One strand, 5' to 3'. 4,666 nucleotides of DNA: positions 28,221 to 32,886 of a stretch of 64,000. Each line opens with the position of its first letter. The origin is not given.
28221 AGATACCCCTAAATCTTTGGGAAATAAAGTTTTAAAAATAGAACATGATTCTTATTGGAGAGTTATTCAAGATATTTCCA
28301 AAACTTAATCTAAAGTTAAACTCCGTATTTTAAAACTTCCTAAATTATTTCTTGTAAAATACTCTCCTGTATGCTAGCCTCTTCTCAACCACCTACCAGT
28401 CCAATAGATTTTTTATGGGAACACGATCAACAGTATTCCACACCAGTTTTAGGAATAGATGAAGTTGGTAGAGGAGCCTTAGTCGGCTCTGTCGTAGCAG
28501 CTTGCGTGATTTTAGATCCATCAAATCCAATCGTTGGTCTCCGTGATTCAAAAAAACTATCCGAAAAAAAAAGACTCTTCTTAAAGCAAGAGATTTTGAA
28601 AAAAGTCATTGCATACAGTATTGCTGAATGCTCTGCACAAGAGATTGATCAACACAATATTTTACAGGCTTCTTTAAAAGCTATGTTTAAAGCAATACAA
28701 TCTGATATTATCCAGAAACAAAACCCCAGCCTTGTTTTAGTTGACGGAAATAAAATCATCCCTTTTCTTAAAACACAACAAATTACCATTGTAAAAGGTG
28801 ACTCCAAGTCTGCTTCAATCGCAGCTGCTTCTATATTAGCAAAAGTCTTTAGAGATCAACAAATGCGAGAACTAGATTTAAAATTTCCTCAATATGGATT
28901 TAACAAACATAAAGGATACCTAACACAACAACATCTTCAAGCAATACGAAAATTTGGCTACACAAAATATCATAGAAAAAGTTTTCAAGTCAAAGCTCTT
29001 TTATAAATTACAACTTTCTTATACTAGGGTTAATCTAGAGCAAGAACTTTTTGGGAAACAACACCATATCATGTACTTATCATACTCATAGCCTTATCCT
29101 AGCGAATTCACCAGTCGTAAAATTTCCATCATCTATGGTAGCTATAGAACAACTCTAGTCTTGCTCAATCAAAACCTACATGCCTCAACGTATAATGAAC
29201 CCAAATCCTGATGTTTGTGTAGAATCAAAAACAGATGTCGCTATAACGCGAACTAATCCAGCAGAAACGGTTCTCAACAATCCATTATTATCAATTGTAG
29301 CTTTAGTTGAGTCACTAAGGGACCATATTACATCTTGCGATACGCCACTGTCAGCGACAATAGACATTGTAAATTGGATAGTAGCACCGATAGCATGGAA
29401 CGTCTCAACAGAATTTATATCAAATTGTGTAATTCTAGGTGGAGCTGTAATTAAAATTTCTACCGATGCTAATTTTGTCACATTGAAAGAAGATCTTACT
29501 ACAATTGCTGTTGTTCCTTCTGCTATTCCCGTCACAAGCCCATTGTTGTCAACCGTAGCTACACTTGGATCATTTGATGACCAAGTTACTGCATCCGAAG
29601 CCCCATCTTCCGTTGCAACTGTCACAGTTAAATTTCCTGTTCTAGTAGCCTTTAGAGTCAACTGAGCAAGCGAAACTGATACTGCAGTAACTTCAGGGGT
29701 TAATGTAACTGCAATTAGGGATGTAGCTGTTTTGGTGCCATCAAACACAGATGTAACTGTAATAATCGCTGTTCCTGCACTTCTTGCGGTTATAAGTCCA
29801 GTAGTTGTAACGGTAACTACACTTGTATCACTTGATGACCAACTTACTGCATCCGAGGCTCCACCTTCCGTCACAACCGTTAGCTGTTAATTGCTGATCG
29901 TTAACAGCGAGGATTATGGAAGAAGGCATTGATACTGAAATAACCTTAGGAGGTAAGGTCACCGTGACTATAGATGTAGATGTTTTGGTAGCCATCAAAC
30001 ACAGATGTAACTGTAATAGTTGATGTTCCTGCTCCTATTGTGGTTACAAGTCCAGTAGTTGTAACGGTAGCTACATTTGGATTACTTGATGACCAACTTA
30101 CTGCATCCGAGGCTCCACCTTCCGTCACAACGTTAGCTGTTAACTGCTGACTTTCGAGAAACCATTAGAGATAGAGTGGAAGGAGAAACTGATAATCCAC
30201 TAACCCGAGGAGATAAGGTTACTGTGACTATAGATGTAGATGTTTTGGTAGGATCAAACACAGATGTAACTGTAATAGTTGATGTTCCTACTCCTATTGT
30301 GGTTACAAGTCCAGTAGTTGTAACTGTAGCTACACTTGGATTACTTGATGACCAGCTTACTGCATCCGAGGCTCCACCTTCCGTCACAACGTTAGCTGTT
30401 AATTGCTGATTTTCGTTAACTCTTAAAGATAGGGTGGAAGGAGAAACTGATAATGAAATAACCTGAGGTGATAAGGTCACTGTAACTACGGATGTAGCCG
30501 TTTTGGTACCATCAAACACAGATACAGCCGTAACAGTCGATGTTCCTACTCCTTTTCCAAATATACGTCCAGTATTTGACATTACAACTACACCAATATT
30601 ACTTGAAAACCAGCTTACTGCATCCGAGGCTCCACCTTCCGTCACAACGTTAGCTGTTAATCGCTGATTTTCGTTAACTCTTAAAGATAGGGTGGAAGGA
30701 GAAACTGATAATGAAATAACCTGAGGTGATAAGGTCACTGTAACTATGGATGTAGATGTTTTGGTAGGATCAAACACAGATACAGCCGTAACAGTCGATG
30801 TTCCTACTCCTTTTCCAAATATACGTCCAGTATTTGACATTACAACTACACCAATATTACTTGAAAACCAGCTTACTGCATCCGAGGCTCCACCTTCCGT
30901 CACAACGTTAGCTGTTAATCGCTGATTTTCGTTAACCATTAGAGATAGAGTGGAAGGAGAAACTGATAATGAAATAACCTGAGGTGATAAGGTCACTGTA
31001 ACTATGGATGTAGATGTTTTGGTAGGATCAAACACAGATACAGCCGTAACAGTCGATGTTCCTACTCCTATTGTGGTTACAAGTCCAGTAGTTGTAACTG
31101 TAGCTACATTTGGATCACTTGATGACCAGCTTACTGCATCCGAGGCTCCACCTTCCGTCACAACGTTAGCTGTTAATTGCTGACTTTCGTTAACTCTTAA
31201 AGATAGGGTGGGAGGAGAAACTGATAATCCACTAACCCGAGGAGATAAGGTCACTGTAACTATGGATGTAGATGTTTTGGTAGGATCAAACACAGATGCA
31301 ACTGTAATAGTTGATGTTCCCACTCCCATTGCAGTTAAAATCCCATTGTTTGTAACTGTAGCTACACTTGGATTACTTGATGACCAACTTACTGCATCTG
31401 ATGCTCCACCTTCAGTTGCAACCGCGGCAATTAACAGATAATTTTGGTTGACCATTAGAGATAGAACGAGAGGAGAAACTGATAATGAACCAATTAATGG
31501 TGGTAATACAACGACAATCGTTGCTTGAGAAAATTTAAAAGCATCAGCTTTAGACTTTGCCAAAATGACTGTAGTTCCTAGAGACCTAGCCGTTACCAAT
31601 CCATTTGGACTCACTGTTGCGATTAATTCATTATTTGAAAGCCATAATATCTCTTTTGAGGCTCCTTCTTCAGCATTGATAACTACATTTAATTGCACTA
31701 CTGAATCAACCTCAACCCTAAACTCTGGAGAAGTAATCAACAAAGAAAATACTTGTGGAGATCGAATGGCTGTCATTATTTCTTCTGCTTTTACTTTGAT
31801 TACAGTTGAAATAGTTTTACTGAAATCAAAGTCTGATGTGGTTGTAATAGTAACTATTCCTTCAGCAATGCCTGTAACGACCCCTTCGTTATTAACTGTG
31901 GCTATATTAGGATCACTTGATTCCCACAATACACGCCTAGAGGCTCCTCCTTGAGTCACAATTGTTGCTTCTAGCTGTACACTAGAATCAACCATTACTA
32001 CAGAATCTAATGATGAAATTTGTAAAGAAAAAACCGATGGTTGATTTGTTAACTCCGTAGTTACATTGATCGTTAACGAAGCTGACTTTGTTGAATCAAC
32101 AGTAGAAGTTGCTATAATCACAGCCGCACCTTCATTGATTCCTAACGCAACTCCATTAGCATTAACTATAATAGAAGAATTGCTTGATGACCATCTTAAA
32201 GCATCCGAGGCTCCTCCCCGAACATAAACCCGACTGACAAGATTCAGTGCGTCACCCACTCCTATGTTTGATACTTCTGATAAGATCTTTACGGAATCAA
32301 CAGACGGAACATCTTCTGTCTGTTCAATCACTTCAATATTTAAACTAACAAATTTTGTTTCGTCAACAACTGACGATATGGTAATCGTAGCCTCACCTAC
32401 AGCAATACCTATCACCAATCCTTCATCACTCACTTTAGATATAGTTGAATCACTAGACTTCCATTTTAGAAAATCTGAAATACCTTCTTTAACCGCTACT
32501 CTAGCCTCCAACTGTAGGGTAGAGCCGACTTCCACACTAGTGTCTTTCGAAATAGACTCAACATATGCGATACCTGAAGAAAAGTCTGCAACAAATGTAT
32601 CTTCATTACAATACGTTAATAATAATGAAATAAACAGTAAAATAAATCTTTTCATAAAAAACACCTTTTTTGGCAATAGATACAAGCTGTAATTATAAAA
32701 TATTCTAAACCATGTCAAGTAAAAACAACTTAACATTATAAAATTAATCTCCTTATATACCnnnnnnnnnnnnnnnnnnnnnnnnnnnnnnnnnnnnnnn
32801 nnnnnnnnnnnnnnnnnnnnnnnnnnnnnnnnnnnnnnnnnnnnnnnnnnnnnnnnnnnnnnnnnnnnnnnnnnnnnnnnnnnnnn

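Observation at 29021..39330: Tandem segmental duplication of the GT9 + Big_2 cassette with reciprocal gene decay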

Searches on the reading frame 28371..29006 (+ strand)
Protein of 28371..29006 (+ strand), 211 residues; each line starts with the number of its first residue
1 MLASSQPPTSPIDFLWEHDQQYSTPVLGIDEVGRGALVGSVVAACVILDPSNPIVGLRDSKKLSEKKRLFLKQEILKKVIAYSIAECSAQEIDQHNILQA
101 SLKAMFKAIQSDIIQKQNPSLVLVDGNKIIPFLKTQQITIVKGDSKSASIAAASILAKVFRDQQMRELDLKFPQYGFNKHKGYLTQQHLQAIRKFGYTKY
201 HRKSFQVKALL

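Call 6: search_protein_families(library=pfam, proteins=[window:28371-29006:+])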
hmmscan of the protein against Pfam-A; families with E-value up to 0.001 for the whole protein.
window:28371-29006:+ (211 aa): 1 family
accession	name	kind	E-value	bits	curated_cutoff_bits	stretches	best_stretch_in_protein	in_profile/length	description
PF01351.25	RNase_HII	-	1.2e-41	143.3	25.8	1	27-206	1-197/199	Ribonuclease HII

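Call 11: find_encoding_contigs(protein=window:28371-29006:+, flank=10000, max_places=10)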
Protein window:28371-29006:+ (211 aa): no gene with exactly this product is on record in the collection.

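Call 38: list_cluster_members(proteins=[P0001, window:33954-38705:-, window:30136-32655:-, window:28371-29006:+, window:39370-40005:-, window:40151-41752:+])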
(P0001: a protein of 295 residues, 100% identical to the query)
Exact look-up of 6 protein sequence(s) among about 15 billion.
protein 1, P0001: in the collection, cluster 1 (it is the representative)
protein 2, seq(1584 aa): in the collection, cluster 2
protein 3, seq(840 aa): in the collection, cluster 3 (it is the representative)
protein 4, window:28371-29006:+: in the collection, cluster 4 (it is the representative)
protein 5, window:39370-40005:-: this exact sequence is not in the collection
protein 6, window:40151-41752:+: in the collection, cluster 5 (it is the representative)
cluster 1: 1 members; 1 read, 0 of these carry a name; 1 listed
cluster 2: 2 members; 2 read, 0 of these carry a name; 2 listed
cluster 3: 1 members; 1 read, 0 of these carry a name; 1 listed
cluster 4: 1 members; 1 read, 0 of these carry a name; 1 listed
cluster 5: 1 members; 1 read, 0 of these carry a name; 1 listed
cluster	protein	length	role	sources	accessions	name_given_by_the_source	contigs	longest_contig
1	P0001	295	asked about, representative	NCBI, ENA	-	-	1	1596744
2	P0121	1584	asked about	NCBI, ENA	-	-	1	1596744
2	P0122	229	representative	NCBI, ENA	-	-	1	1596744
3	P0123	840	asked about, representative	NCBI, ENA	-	-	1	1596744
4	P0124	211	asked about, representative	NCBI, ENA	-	-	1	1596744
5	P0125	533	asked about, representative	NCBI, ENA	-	-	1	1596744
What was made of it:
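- On Tandem segmental duplication: The genome is known from a single 1.6-Mb contig (call 38)
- The genome is known from a single assembly (call 38).
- Tried and rejected: Cluster look-up showed that the proteins I looked up exist only on one 1.6-Mb contig, with no accession or name (call 38).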

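Call 44: search_protein_families(library=ncbifam, proteins=[P0121], max_evalue=0.01)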
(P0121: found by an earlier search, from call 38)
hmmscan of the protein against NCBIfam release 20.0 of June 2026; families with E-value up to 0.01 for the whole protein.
P0121 (1584 aa): 1 family
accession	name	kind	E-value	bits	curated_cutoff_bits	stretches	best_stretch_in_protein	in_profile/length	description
NF000468.1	Erm37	exception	2.5e-12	47.2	350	0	853-907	20-70/179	23S rRNA (adenine(2058)-N(6))-methyltransferase Erm(37)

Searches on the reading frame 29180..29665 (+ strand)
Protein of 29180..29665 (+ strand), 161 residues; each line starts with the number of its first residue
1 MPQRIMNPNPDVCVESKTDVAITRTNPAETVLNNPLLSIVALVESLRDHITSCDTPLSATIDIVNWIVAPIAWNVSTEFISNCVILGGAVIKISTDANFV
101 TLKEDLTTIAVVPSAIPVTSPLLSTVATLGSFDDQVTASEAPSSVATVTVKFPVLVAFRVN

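Call 57: search_protein_families(library=pfam, proteins=[window:29180-29665:+], max_evalue=0.01)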
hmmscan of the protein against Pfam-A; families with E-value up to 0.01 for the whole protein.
window:29180-29665:+ (161 aa): 0 families

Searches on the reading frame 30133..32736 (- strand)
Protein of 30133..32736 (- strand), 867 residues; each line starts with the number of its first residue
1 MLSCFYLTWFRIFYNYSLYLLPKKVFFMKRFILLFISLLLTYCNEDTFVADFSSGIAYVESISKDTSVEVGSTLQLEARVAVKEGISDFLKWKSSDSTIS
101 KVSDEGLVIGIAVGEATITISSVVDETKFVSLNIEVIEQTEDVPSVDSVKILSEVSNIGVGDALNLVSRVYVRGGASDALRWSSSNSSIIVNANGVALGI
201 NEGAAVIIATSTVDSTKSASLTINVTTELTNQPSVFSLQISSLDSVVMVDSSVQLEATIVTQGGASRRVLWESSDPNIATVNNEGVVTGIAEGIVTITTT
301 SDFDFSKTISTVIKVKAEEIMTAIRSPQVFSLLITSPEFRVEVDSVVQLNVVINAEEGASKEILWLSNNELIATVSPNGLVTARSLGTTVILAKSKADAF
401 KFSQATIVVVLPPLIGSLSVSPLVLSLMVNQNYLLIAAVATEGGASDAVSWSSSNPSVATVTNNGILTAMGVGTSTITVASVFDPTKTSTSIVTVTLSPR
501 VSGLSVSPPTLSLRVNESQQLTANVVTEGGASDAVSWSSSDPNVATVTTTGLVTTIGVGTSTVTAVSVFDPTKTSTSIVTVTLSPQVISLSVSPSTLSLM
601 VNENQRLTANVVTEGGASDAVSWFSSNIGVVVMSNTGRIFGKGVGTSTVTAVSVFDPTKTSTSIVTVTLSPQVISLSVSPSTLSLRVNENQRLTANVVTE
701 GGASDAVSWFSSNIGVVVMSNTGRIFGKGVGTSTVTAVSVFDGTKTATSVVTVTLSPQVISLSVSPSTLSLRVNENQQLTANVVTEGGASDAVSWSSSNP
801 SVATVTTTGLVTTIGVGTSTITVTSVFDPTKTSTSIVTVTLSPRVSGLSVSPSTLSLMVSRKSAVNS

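Call 6: search_protein_families(library=pfam, proteins=[window:30133-32736:-])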
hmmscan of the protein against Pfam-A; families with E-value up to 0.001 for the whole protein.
window:30133-32736:- (867 aa): 3 families
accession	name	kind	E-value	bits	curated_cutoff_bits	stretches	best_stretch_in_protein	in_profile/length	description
PF02368.24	Big_2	-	2.6e-73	242.4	22.8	8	760-825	3-68/79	Bacterial Ig-like domain (group 2)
PF22359.2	Big-like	-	1.1e-08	35.5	27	0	448-484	2-37/48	Bacterial Ig-like domain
PF13927.12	Ig_3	-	0.00028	21.8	30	0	676-740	4-66/78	Immunoglobulin domain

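Call 44: search_protein_families(library=ncbifam, proteins=[P0121], max_evalue=0.01)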
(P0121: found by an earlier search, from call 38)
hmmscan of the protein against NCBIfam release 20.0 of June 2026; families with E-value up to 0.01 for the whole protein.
P0121 (1584 aa): 1 family
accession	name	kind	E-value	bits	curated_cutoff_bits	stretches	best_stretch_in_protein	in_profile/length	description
NF000468.1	Erm37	exception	2.5e-12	47.2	350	0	853-907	20-70/179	23S rRNA (adenine(2058)-N(6))-methyltransferase Erm(37)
